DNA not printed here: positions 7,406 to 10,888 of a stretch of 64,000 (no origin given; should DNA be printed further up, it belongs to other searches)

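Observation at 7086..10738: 1060-aa PLD(HKD)-nuclease / SF2 helicase / DUF3427-type fusion with a convergent small basic protein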

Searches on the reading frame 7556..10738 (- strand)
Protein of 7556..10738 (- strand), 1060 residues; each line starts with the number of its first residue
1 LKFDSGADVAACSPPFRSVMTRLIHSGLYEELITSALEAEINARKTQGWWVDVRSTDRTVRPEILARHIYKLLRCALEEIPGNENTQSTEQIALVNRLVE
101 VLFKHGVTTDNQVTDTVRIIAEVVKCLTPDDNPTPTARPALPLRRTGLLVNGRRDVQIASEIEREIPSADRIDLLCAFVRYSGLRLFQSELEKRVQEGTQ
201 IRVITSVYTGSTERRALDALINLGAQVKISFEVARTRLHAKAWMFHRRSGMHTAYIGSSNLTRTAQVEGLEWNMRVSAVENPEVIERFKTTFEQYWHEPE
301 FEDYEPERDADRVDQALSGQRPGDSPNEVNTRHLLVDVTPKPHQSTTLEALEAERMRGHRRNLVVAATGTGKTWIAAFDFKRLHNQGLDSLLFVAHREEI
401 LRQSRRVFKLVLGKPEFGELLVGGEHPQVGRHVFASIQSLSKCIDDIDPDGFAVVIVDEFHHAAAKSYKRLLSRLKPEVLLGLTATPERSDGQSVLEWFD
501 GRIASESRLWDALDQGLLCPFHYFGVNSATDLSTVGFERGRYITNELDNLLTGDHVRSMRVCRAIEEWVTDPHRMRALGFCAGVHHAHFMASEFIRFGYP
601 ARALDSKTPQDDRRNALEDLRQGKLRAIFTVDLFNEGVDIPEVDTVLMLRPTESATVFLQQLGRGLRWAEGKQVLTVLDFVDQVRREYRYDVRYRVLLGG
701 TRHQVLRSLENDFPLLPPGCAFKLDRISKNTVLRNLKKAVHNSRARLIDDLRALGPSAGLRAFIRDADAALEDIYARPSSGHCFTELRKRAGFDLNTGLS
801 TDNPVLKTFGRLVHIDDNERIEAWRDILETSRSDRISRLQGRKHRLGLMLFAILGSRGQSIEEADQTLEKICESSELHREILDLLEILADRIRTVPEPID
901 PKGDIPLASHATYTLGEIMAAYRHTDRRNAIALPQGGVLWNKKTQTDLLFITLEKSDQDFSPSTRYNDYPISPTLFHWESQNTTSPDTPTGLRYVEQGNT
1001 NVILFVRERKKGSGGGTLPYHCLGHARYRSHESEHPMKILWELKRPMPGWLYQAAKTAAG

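Call 6: search_protein_families(library=pfam, proteins=[window:7556-10738:-], max_evalue=0.01)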
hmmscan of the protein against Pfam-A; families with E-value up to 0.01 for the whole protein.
window:7556-10738:- (1060 aa): 8 families
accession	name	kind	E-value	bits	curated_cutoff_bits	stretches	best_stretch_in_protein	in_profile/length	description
PF04851.21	ResIII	-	9.1e-35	120.4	22.5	1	338-489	2-164/164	Type III restriction enzyme, res subunit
PF11907.13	DUF3427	-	3.7e-21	76.1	27.7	1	863-1053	85-277/280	Domain of unknown function (DUF3427)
PF00271.37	Helicase_C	-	7.7e-16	58.8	23.5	1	572-668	13-109/110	Helicase conserved C-terminal domain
PF13091.12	PLDc_2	-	4.3e-10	40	27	1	189-296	27-132/132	PLD-like domain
PF00270.35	DEAD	-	8.5e-07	29.3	26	1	342-489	2-162/167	DEAD/DEAH box helicase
PF18766.7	SWI2_SNF2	-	3.4e-06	27.3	26.7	1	357-532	16-199/221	SWI2/SNF2 ATPase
PF09565.16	RE_NgoFVII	-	0.00014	21.6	23.8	1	225-271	80-127/162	NgoFVII restriction endonuclease N-terminal PLD domain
PF13401.12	AAA_22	-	0.0047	17.7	27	0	363-476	9-109/130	AAA domain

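Call 7: search_protein_families(library=padloc, proteins=[window:7556-10738:-], max_evalue=0.01)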
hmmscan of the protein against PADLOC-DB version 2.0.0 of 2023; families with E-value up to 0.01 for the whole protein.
window:7556-10738:- (1060 aa): 20 families
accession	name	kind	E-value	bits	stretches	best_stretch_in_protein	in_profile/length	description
PDLC03659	mREase_IV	-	2.6e-246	817.9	1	136-1058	14-944/945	Type IV methyl-directed restriction enzyme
PDLC03658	mREase_IV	-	7e-77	257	1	148-689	31-566/953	Type IV methyl-directed restriction enzyme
PDLC02707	PbeA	-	1.9e-34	117.3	3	577-681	526-630/672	PbeA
PDLC02704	PbeA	-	8.2e-30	101.9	3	598-682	561-645/682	PbeA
PDLC03049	REase_I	-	1.6e-15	54.2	1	355-682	183-540/807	Type I restriction enzyme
PDLC02703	PbeA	-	3.6e-15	53.6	3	454-527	369-447/626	PbeA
PDLC03047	REase_I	-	4.5e-15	52.5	2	357-500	361-504/1107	Type I restriction enzyme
PDLC02706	PbeA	-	1e-13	48.8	2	610-681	601-672/722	PbeA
PDLC02705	PbeA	-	4.3e-12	43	1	609-681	561-633/691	PbeA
PDLC03597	REase_MTase_IIG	-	4.3e-07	25.8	1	628-674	555-601/1646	Type IIG restriction enzyme-methyltransferase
PDLC03922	MkoB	-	7.8e-07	26.7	1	170-278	325-431/610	-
PDLC03829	ZacB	-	2e-05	21.7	1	235-317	294-380/586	-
PDLC03042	REase_I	-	2.7e-05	19.8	0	627-682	789-846/1170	Type I restriction enzyme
PDLC02614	DrmC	-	4.4e-05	21.3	1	187-274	49-133/153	DrmC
PDLC03051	REase_MTase_I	-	7.6e-05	18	1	626-674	558-606/1591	Type I restriction enzyme-methyltransferase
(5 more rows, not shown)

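Call 8: search_protein_families(library=ncbifam, proteins=[window:7556-10738:-], max_evalue=0.01)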
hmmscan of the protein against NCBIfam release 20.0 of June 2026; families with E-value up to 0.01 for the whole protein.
window:7556-10738:- (1060 aa): 21 families
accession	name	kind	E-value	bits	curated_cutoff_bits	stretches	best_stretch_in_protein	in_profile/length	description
NF053632.1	heli_RadD_YejH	equivalog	5.2e-28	97.7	720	1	357-683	20-357/573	DNA repair helicase RadD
NF046051.1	restrict_EcoAI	equivalog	1.4e-23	83.3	550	1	347-683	165-531/768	EcoAI/FtnUII family type I restriction enzme subunit R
TIGR04095.1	dnd_restrict_1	equivalog_domain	5.2e-21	75.2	600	2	597-683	312-398/451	DNA phosphorothioation system restriction enzyme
NF010337.0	PRK13766.1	equivalog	1.7e-11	43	610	2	589-675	391-475/781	Hef nuclease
NF008521.0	PRK11448.1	equivalog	2.7e-10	39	729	2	618-682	749-816/1123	type I restriction-modification system endonuclease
NF003673.1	PRK05298.1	equivalog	7.5e-09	34.5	743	1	601-675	470-549/653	excinuclease ABC subunit UvrB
TIGR00631.1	uvrb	equivalog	1.3e-07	30.2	750.1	1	603-685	472-559/658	excinuclease ABC subunit UvrB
NF008394.0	PRK11192.1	equivalog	9.7e-06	24.7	507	1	570-668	243-341/441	ATP-dependent RNA helicase SrmB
TIGR04121.1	DEXH_lig_assoc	equivalog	4.6e-05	21.3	850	0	611-665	289-343/804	ligase-associated DNA damage response DEXH box helicase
NF010338.0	PRK13767.1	equivalog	0.00014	20.2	849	1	610-665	327-382/877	ATP-dependent helicase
NF002340.1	PRK01297.1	equivalog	0.00056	18.8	564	1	574-667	249-342/372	ATP-dependent RNA helicase RhlB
NF053636.1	DDHlcsCsdAPsy1082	equivalog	0.00059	18.5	890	1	565-664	234-333/512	DEAD/DEAH box helicase CsdA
NF007882.0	PRK10590.1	equivalog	0.00065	18.8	743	1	577-676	248-347/456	ATP-dependent RNA helicase RhlE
TIGR03817.1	DECH_helic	hypoth_equivalog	0.00066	18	874.1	1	611-677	316-380/742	helicase/secretion neighborhood putative DEAH-box helicase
TIGR00603.1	rad25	subfamily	0.00072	17.9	328.7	0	441-492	367-418/734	DNA repair helicase rad25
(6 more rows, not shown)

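Call 9: search_solved_structures(query=window:7556-10738:-, max_evalue=0.001, show_alignments=1)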
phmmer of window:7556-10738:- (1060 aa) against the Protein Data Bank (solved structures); distinct sequences matched with E-value up to 0.001: 40.
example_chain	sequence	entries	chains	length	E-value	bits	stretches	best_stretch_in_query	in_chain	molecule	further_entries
7clg_A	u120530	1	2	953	1.2e-79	271.6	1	148-692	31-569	Putative helicase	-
6jde_B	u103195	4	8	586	6.4e-20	73.9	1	339-684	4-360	Putative DNA repair helicase RadD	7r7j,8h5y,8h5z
6p4f_A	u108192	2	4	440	3.1e-15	58.4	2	604-693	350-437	DNA-dependent ATPase XPBII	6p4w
5tnu_A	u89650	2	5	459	3.6e-15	58.2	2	604-693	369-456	DNA-dependent ATPase XPBII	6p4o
6p66_A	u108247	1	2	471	2.9e-14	55.2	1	602-683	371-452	DNA repair protein RAD25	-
2fwr_A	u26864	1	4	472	2.9e-14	55.2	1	602-683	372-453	DNA repair protein RAD25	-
3h1t_A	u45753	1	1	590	2.9e-13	51.9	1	330-684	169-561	Type I site-specific restriction-modification system, R (Restriction) subunit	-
3eaq_A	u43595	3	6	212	3.3e-09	38.5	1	576-676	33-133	Heat resistant RNA dependent ATPase | Hera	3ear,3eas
4kbf_A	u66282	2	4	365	6.8e-09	37.4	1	576-676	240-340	Heat resistant RNA dependent ATPase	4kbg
3i32_A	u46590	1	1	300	9.5e-09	37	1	576-676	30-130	Heat resistant RNA dependent ATPase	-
7dtj_A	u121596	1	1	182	1.7e-08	36.1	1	577-693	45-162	ATP-dependent RNA helicase cgh-1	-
2fzl_A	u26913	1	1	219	2.7e-08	35.5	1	602-680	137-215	DNA repair protein RAD25, XPB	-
4bru_A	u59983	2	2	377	2.6e-07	32.2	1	576-682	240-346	ATP-DEPENDENT RNA HELICASE DHH1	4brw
1s2m_A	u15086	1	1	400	2.7e-07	32.1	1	576-682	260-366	Putative ATP-dependent RNA helicase DHH1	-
6s8r_A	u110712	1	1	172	3.5e-07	31.8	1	577-682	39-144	ATP-dependent RNA helicase me31b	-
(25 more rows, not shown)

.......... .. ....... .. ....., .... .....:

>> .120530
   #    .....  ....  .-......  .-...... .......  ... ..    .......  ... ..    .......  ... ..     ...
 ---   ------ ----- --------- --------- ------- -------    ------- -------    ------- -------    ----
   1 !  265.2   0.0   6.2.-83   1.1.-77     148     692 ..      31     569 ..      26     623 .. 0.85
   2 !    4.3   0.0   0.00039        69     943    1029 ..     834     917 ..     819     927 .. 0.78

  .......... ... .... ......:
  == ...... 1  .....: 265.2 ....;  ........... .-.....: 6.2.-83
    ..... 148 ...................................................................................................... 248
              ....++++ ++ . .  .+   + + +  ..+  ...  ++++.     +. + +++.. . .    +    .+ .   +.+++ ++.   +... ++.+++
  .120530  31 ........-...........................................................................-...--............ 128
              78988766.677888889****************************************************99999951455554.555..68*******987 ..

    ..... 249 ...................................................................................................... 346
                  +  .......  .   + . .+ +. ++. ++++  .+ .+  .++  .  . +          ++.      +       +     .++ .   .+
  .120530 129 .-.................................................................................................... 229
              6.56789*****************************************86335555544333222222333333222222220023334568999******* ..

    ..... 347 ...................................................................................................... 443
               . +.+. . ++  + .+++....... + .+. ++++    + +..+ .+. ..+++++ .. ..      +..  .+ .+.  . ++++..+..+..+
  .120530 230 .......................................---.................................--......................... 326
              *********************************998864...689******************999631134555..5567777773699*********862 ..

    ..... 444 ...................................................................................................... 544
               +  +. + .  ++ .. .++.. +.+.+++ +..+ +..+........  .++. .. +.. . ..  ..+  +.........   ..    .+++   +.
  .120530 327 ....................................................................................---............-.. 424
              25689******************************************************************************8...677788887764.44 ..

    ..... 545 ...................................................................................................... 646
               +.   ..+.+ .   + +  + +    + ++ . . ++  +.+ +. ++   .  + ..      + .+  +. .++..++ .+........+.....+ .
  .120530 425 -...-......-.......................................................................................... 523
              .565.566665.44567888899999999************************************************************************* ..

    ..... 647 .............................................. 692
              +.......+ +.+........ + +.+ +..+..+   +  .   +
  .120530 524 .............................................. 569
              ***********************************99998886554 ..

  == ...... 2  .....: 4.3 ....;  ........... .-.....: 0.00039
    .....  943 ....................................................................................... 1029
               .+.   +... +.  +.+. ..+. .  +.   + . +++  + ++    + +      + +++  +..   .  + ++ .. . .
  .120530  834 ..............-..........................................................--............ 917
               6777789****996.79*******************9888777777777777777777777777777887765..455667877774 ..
